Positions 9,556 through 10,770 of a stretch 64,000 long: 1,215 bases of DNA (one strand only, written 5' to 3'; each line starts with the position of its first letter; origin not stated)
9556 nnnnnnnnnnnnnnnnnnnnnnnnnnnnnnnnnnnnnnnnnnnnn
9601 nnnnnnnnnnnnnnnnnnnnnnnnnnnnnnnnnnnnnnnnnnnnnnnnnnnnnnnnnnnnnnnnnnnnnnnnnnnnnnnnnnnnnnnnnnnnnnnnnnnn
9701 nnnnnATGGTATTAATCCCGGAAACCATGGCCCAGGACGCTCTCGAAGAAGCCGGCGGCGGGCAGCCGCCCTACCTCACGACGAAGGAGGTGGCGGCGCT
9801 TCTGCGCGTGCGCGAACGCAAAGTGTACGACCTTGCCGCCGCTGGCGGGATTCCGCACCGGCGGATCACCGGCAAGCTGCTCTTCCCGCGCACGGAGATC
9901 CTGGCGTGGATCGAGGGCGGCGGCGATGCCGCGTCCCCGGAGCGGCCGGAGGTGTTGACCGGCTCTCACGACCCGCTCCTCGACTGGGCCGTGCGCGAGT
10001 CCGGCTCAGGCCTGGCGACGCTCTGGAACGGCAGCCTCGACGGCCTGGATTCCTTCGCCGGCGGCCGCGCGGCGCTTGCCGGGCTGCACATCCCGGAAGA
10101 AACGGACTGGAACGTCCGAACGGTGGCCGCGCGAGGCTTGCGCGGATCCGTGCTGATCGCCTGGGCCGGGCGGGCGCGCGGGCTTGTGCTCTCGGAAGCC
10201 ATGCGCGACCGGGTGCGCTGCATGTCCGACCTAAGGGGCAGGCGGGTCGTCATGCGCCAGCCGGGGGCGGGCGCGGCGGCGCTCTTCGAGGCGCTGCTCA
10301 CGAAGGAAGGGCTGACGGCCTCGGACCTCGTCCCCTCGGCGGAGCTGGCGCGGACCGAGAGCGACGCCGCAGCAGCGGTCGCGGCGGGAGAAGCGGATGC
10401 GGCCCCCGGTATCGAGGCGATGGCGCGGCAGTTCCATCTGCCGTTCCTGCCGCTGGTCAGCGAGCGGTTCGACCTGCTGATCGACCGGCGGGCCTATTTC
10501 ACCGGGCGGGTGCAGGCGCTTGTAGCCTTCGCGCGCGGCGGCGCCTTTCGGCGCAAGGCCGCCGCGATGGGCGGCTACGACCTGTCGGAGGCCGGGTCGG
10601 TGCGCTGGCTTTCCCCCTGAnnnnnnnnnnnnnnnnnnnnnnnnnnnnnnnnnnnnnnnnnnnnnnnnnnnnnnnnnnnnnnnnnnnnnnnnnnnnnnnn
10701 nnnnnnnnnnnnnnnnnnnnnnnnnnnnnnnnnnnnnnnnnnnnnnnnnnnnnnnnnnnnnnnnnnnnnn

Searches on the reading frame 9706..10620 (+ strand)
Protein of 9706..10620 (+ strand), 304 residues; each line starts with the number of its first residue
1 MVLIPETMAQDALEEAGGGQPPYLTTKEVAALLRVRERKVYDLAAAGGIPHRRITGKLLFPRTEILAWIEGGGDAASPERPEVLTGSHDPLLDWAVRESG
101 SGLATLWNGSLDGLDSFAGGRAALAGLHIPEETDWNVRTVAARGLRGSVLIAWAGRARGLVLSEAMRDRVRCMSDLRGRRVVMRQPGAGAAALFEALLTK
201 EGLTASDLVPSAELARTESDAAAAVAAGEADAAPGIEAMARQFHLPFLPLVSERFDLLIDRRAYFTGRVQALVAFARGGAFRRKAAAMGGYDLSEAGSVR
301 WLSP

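Call 5: search_protein_families(library=pfam, proteins=[window:9706-10620:+], max_evalue=0.01)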
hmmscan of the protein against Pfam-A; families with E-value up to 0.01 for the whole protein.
window:9706-10620:+ (304 aa): 3 families
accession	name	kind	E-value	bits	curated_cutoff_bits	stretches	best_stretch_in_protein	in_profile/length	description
PF12727.12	PBP_like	-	2.9e-43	147.7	27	1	98-276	8-192/193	PBP superfamily domain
PF12728.13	HTH_17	-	1.7e-14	54.3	27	1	23-71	1-49/51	Helix-turn-helix domain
PF12974.12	Phosphonate-bd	-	5.2e-06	26.4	27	1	170-242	97-169/242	ABC transporter, phosphonate, periplasmic substrate-binding protein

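Call 26: find_encoding_contigs(protein=window:9706-10620:+, flank=10000, max_places=6)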
Protein window:9706-10620:+ (304 aa): no gene with exactly this product is on record in the collection.

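Call 27: find_encoding_contigs(protein=window:9727-10620:+, flank=10000, max_places=6)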
Protein window:9727-10620:+ (297 aa): no gene with exactly this product is on record in the collection.

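Call 28: find_homologous_proteins(query=window:9727-10620:+, max_evalue=1e-10)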
Query window:9727-10620:+ (297 aa): 3320 proteins with E <= 1e-10 among 8000 candidates; the best 120 are listed.
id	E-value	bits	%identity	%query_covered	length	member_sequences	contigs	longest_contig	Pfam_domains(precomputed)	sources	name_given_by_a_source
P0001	1.5e-180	617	97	100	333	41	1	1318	PF12728.14,PF12727.13,PF12974.13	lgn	-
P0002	3.9e-166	570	90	100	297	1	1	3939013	PF12728.14,PF12727.13,PF12974.13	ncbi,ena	-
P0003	1.0e-165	568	89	100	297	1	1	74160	PF12728.14,PF12727.13,PF12974.13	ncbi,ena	-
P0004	8.0e-163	559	89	100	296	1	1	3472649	PF12728.14,PF12727.13,PF12974.13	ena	-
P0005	7.9e-160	549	88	100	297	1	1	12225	PF12728.14,PF12727.13,PF12974.13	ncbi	-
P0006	3.0e-159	547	87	100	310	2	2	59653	PF12728.14,PF12727.13,PF12974.13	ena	-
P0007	3.6e-159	547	87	100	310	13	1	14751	PF12728.14,PF12727.13,PF12974.13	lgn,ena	-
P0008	5.5e-159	546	91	95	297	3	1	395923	PF12728.14,PF12727.13,PF12974.13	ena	-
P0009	2.7e-158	544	86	100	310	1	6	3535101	PF12728.14,PF12727.13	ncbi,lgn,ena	-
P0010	5.3e-158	543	86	100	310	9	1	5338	PF12728.14,PF12727.13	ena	-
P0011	2.1e-157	541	87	100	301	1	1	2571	PF12728.14,PF12727.13,PF12974.13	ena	-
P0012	1.6e-156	538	85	100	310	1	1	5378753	PF12728.14,PF12727.13,PF12974.13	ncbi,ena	-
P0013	1.9e-156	538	85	100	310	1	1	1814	PF12728.14,PF12727.13,PF12974.13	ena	-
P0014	2.0e-156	538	85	100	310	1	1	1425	PF12728.14,PF12727.13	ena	-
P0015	2.1e-156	538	85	100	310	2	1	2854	PF12728.14,PF12727.13,PF12974.13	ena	-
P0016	2.2e-156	538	85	100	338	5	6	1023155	PF12728.14,PF12727.13,PF12974.13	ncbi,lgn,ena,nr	ncbi:MAG: helix-turn-helix transcriptional regulator [Alphaproteobacteria bacterium]|nr:helix-turn-h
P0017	2.6e-156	538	86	100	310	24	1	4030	PF12728.14,PF12727.13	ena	-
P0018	4.7e-156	537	85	100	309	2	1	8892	PF12728.14,PF12727.13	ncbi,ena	-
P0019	5.8e-156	536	85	100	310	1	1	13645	PF12728.14,PF12727.13,PF12974.13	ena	-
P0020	6.9e-155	533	85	100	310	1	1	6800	PF12728.14,PF12727.13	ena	-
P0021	4.5e-154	530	85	100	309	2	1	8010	PF12728.14,PF12727.13,PF12974.13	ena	-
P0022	7.1e-154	530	83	100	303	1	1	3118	PF12728.14,PF12727.13,PF12974.13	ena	-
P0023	3.3e-152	524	84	100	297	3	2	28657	PF12728.14,PF12727.13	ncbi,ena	-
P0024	4.9e-152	524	86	95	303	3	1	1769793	PF12728.14,PF12727.13,PF12974.13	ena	-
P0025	6.9e-145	500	79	100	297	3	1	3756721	PF12728.14,PF12727.13,PF12974.13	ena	-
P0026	1.4e-143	496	78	100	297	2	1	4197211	PF12728.14,PF12727.13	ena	-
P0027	3.2e-143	495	80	100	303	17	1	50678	PF12728.14,PF12727.13,PF12974.13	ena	-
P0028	1.7e-142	492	79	100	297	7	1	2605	PF12728.14,PF12727.13,PF12974.13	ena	-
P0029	2.0e-142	492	79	100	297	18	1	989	PF12728.14,PF12727.13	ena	-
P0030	5.7e-142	490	79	100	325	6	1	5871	PF12728.14,PF12727.13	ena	-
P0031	8.7e-142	490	79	100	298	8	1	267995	PF12728.14,PF12727.13,PF12974.13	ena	-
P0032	3.1e-141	488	79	100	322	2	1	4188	PF12728.14,PF12727.13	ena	-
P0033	1.1e-140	486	77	100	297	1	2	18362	PF12728.14,PF12727.13,PF12974.13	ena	-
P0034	3.0e-140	485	80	96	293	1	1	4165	PF12728.14,PF12727.13,PF12974.13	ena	-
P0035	3.5e-140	485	77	100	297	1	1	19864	PF12728.14,PF12727.13,PF12974.13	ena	-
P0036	6.3e-140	484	77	100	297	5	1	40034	PF12728.14,PF12727.13,PF12974.13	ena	-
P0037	8.6e-140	483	78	100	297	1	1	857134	PF12728.14,PF12727.13,PF12974.13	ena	-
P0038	9.3e-140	483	80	96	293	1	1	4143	PF12728.14,PF12727.13,PF12974.13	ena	-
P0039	1.2e-139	483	78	100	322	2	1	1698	PF12728.14,PF12727.13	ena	-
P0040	1.7e-139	482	79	98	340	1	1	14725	PF12728.14,PF12727.13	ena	-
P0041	1.7e-139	482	80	96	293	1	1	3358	PF12728.14,PF12727.13,PF12974.13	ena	-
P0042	1.8e-139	482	76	100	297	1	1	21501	PF12728.14,PF12727.13,PF12974.13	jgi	-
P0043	3.7e-139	481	80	96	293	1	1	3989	PF12728.14,PF12727.13,PF12974.13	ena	-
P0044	5.3e-139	481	77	100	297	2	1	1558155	PF12728.14,PF12727.13,PF12974.13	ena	-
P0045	9.9e-139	480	76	100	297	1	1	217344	PF12728.14,PF12727.13,PF12974.13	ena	-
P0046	1.0e-138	480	79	96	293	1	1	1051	PF12728.14,PF12727.13,PF12974.13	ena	-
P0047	1.1e-138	480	79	96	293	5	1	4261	PF12728.14,PF12727.13,PF12974.13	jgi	-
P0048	1.6e-138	479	77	100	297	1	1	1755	PF12728.14,PF12727.13,PF12974.13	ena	-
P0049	1.8e-138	479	78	100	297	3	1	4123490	PF12728.14,PF12727.13,PF12974.13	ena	-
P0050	2.2e-138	479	79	96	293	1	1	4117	PF12728.14,PF12727.13,PF12974.13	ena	-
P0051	2.4e-138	479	76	100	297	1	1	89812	PF12728.14,PF12727.13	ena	-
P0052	3.5e-138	478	79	96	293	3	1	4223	PF12728.14,PF12727.13,PF12974.13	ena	-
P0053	5.7e-138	477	77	100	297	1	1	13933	PF12728.14,PF12727.13,PF12974.13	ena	-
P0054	5.9e-138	477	79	96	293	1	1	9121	PF12728.14,PF12727.13,PF12974.13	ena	-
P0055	6.3e-138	477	77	100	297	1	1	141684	PF12728.14,PF12727.13,PF12974.13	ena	-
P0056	1.2e-137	476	79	96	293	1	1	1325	PF12728.14,PF12727.13,PF12974.13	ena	-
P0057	1.9e-137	476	78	96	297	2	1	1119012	PF12728.14,PF12727.13,PF12974.13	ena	-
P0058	2.8e-137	475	76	100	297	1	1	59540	PF12728.14,PF12727.13,PF12974.13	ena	-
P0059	2.9e-137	475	75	98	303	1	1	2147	PF12728.14,PF12727.13,PF12974.13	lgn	-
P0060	3.3e-137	475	79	96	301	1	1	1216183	PF12728.14,PF12727.13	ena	-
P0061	8.1e-137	474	76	100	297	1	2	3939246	PF12728.14,PF12727.13,PF12974.13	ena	-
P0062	1.1e-136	473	78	98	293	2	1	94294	PF12728.14,PF12727.13,PF12974.13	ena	-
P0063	1.2e-136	473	78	100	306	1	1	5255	PF12728.14,PF12727.13,PF12974.13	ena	-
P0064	1.3e-136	473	75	98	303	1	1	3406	PF12728.14,PF12727.13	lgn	-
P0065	1.0e-135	470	75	100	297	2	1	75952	PF12728.14,PF12727.13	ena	-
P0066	5.4e-135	468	75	100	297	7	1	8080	PF12728.14,PF12727.13,PF12974.13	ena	-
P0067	6.1e-135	467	77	96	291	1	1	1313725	PF12728.14,PF12727.13,PF12974.13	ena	-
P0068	2.0e-133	462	73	100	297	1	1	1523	PF12728.14,PF12727.13,PF09084.17,PF12974.13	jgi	jgi:excisionase family DNA binding protein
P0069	2.2e-133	462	75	99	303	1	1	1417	PF12728.14,PF12727.13,PF12974.13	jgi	jgi:putative molybdopterin biosynthesis protein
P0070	3.0e-133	462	74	100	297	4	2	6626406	PF12728.14,PF12727.13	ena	-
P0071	3.7e-133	462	76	100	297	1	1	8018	PF12728.14,PF12727.13,PF12974.13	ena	-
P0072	6.9e-133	461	74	100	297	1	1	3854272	PF12728.14,PF12727.13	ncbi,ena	-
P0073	2.1e-132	459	74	100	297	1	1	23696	PF12728.14,PF12727.13,PF12974.13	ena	-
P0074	3.6e-132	458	76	97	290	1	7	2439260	PF12728.14,PF12727.13,PF12974.13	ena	-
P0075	1.0e-131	457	73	99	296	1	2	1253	PF12728.14,PF12727.13,PF09084.17,PF12974.13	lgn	-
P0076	1.1e-131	457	73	100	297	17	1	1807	PF12728.14,PF12727.13,PF12974.13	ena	-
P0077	1.2e-131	457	73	100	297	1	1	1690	PF12728.14,PF12727.13,PF12974.13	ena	-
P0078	1.4e-131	456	74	98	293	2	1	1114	PF12728.14,PF12727.13,PF09084.17,PF12974.13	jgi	jgi:excisionase family DNA binding protein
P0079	1.4e-131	456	77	98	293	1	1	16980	PF12728.14,PF12727.13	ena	-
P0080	1.4e-131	456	74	100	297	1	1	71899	PF12728.14,PF12727.13,PF12974.13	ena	-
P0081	3.3e-131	455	75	100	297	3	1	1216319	PF12728.14,PF12727.13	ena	-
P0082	3.8e-131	455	73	100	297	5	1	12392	PF12728.14,PF12727.13,PF12974.13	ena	-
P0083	4.3e-131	455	72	98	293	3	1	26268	PF12728.14,PF12727.13,PF12974.13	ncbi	-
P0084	7.5e-131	454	73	100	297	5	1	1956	PF12728.14,PF12727.13,PF12974.13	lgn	-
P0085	1.4e-130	453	73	100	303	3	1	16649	PF12728.14,PF12727.13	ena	-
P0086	2.0e-130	453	74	96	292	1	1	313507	PF12728.14,PF12727.13,PF12974.13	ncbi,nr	ncbi:helix-turn-helix transcriptional regulator [Rhodobacteraceae bacterium NNCM2]|nr:helix-turn-hel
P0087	2.5e-130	452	80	91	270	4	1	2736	PF12728.14,PF12727.13,PF12974.13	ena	-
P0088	3.3e-130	452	74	100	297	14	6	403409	PF12728.14,PF12727.13,PF12974.13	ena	-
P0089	3.3e-130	452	74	100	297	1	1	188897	PF12728.14,PF12727.13,PF12974.13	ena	-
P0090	4.4e-130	451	73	100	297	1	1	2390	PF12728.14,PF12727.13,PF12974.13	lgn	-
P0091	5.4e-130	451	73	100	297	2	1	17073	PF12728.14,PF12727.13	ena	-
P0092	5.4e-130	451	75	96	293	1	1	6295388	PF12728.14,PF12727.13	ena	-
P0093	5.9e-130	451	79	91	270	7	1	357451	PF12728.14,PF12727.13,PF12974.13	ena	-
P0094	8.3e-130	451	75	96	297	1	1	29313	PF12728.14,PF12727.13,PF12974.13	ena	-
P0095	1.2e-129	450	75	96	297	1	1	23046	PF12728.14,PF12727.13,PF12974.13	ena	-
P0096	1.3e-129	450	75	96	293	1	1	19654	PF12728.14,PF12727.13,PF12974.13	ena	-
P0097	2.8e-129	449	74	96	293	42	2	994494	PF12728.14,PF12727.13,PF12974.13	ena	-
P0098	5.0e-129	448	75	96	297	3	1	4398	PF12728.14,PF12727.13,PF12974.13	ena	-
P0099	1.2e-128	447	61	66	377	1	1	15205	PF12728.14,PF12727.13,PF09084.17,PF12974.13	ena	-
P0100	1.4e-128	447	71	100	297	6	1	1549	PF12728.14,PF12727.13,PF12974.13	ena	-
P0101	2.6e-128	446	72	100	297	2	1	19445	PF12728.14,PF12727.13,PF12974.13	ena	-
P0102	4.2e-128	445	72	100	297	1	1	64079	PF12728.14,PF12727.13,PF12974.13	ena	-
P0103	4.5e-128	445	73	100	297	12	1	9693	PF12728.14,PF12727.13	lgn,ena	-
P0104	4.9e-128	445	75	98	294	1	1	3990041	PF12728.14,PF12727.13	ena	-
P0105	7.3e-128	444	73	96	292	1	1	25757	PF12728.14,PF13531.12,PF12727.13,PF09084.17,PF12974.13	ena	-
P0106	2.2e-127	443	73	97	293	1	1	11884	PF12728.14,PF12727.13,PF09084.17,PF12974.13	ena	-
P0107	3.0e-127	442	72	98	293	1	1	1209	PF12728.14,PF12727.13,PF09084.17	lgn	-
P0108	3.0e-126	439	73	100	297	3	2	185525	PF12728.14,PF12727.13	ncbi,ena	-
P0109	3.4e-126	439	70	100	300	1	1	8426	PF12728.14,PF12727.13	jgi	jgi:putative molybdopterin biosynthesis protein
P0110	1.9e-125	436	70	100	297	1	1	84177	PF12728.14,PF12727.13,PF12974.13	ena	-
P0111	1.2e-124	434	77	91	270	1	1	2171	PF12728.14,PF12727.13,PF12974.13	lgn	-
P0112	1.3e-124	433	70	100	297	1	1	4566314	PF12728.14,PF12727.13,PF12974.13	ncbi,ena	-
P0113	2.1e-124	433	72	96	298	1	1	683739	PF12728.14,PF12727.13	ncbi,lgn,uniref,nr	ncbi:hypothetical protein DEA8626_02765 [Defluviimonas aquaemixtae]|uniref:Helix-turn-helix domain-c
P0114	2.2e-124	433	71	96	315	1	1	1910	PF12728.14,PF12727.13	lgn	-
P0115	2.7e-124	432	69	100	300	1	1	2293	PF12728.14,PF12727.13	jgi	jgi:putative molybdopterin biosynthesis protein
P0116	9.7e-124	431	70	96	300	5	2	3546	PF12728.14,PF12727.13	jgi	jgi:excisionase family DNA binding protein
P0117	1.5e-123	430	73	96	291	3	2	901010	PF12728.14,PF12727.13,PF12974.13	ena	-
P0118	2.0e-123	430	72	100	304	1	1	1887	PF12728.14,PF12727.13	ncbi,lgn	-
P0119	2.8e-123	429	71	96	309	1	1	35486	PF12728.14,PF12727.13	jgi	-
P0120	2.9e-123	429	70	99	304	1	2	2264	PF12728.14,PF12727.13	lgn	-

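Call 29: find_encoding_contigs(protein=P0002, flank=10000, max_places=2)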
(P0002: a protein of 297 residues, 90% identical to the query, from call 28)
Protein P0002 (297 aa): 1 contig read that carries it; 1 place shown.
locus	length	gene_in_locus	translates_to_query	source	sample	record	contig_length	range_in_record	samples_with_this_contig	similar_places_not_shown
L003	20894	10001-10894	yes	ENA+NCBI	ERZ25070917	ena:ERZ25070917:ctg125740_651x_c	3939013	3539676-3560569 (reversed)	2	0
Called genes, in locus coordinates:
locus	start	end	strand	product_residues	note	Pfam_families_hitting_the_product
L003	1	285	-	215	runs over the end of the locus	PF01386:Ribosomal_L25p, PF14693:Ribosomal_TL5_C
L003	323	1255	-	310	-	PF13793:Pribosyltran_N, PF00156:Pribosyltran, PF14572:Pribosyl_synth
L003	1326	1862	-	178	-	PF03232:COQ7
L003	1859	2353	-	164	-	PF02600:DsbB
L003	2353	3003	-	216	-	PF09335:VTT_dom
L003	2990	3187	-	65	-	-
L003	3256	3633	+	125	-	PF05050:Methyltransf_21 (weak)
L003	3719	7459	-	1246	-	PF05378:Hydant_A_N, PF01968:Hydantoinase_A, PF19278:Hydant_A_C, PF02538:Hydantoinase_B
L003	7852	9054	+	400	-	PF06965:Na_H_antiport_1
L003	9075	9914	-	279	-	PF00106:adh_short, PF13561:adh_short_C2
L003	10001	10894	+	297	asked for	PF12728:HTH_17, PF12727:PBP_like, PF12974:Phosphonate-bd (weak)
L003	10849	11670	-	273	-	PF00005:ABC_tran, PF02463:SMC_N (faint), PF13304:AAA_21 (weak)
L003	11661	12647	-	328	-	PF01032:FecCD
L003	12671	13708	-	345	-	PF01497:Peripla_BP_2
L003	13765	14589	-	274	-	PF12849:PBP_like_2, PF13531:SBP_bac_11, PF12727:PBP_like (faint)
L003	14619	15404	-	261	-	PF00005:ABC_tran, PF13304:AAA_21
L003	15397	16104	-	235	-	-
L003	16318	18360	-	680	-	PF00724:Oxidored_FMN, PF07992:Pyr_redox_2 (faint), PF13450:NAD_binding_8, PF22620:OYE-like_second_a-b (weak)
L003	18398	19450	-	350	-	PF00296:Bac_luciferase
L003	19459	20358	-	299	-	PF10340:Say1_Mug180 (weak), PF20434:BD-FAE (weak), PF07859:Abhydrolase_3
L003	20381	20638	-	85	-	-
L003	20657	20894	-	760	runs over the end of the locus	PF01315:Ald_Xan_dh_C, PF02738:MoCoBD_1, PF20256:MoCoBD_2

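Call 30: find_encoding_contigs(protein=P0004, flank=10000, max_places=2)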
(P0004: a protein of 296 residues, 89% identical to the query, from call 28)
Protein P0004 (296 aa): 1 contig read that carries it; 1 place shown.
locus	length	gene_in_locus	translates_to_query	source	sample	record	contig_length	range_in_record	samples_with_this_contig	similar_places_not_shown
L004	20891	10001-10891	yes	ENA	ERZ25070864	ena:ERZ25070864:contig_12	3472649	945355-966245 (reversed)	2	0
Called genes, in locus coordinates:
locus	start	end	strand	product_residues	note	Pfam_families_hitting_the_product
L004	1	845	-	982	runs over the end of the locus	PF13510:Fer2_4, PF07992:Pyr_redox_2 (weak), PF12831:FAD_oxidored, PF17806:SO_alpha_A3, PF01571:GCV_T, PF08669:GCV_T_C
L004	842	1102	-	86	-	PF04267:SoxD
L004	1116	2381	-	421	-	PF01266:DAO, PF01946:Thi4 (weak), PF13450:NAD_binding_8 (faint)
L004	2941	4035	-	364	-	PF00296:Bac_luciferase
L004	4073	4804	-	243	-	PF00005:ABC_tran, PF13304:AAA_21 (faint)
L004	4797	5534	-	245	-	PF00005:ABC_tran, PF12399:BCA_ABC_TP_C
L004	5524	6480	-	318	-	PF02653:BPD_transp_2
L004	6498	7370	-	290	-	PF02653:BPD_transp_2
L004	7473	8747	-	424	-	PF13433:Peripla_BP_5, PF13458:Peripla_BP_6, PF01094:ANF_receptor (faint)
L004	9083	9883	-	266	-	PF00106:adh_short, PF13561:adh_short_C2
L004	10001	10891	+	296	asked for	PF12728:HTH_17, PF12727:PBP_like, PF12974:Phosphonate-bd (weak)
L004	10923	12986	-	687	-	PF01464:SLT, PF27553:SLT_superhelical (weak)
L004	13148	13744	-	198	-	PF21176:RecR_HhH, PF01751:Toprim (weak), PF13662:Toprim_4, PF21175:RecR_C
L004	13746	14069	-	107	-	PF02575:YbaB_DNA_bd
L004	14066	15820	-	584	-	PF13177:DNA_pol3_delta2, PF13245:AAA_19 (weak), PF13604:AAA_30 (weak), PF00004:AAA, PF13401:AAA_22 (weak), PF22608:DNAX_ATPase_lid, PF12169:DNA_pol3_gamma3, PF12362:DUF3646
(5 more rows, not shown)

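Call 31: find_encoding_contigs(protein=P0009, flank=10000, max_places=2)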
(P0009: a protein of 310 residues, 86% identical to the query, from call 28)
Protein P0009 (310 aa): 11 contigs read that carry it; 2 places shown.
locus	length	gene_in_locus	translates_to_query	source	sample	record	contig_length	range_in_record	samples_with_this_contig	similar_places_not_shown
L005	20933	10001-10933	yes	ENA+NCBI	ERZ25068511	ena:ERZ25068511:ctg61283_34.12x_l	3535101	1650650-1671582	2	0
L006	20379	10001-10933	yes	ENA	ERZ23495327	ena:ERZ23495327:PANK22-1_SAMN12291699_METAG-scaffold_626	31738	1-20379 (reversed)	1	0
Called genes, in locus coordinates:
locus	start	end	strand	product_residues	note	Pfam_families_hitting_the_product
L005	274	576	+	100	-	-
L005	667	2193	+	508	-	PF13384:HTH_23 (faint), PF00665:rve (faint), PF22483:Mu-transpos_C_2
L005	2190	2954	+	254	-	PF01695:IstB_IS21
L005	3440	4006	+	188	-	PF04909:Amidohydro_2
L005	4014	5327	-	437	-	PF00296:Bac_luciferase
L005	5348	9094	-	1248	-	PF05378:Hydant_A_N, PF01968:Hydantoinase_A, PF19278:Hydant_A_C (weak), PF02538:Hydantoinase_B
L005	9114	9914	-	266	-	PF00106:adh_short, PF13561:adh_short_C2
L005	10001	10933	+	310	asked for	PF12728:HTH_17, PF12727:PBP_like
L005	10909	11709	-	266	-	PF00005:ABC_tran, PF02463:SMC_N (faint), PF13304:AAA_21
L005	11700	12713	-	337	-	PF01032:FecCD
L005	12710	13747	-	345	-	PF01497:Peripla_BP_2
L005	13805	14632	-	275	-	PF12849:PBP_like_2, PF01547:SBP_bac_1 (faint), PF13531:SBP_bac_11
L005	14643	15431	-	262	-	PF00005:ABC_tran, PF13304:AAA_21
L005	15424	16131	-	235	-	-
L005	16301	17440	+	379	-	PF16983:MFS_MOT1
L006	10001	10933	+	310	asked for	PF12728:HTH_17, PF12727:PBP_like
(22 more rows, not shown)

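Call 62: search_protein_families(library=ncbifam, proteins=[window:9727-10620:+], max_evalue=0.00001)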
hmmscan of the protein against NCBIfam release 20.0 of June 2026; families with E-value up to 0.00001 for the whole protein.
window:9727-10620:+ (297 aa): 3 families
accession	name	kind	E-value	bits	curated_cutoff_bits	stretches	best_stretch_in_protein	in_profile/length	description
NF011068.0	PRK14498.1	equivalog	2e-33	115.4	534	1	76-293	420-644/647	molybdopterin biosynthesis protein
TIGR01764.1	excise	domain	3.7e-10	40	28.8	1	16-63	1-48/49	excisionase family DNA-binding protein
NF047737.1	antiphage_MADS1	equivalog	1.2e-08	35.1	80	1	17-62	4-49/49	methylation-associated defense system helix-turn-helix domain-containing protein MAD1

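Call 64: search_solved_structures(query=window:9727-10620:+, max_evalue=0.01)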
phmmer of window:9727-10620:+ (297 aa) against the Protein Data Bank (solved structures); distinct sequences matched with E-value up to 0.01: 0.
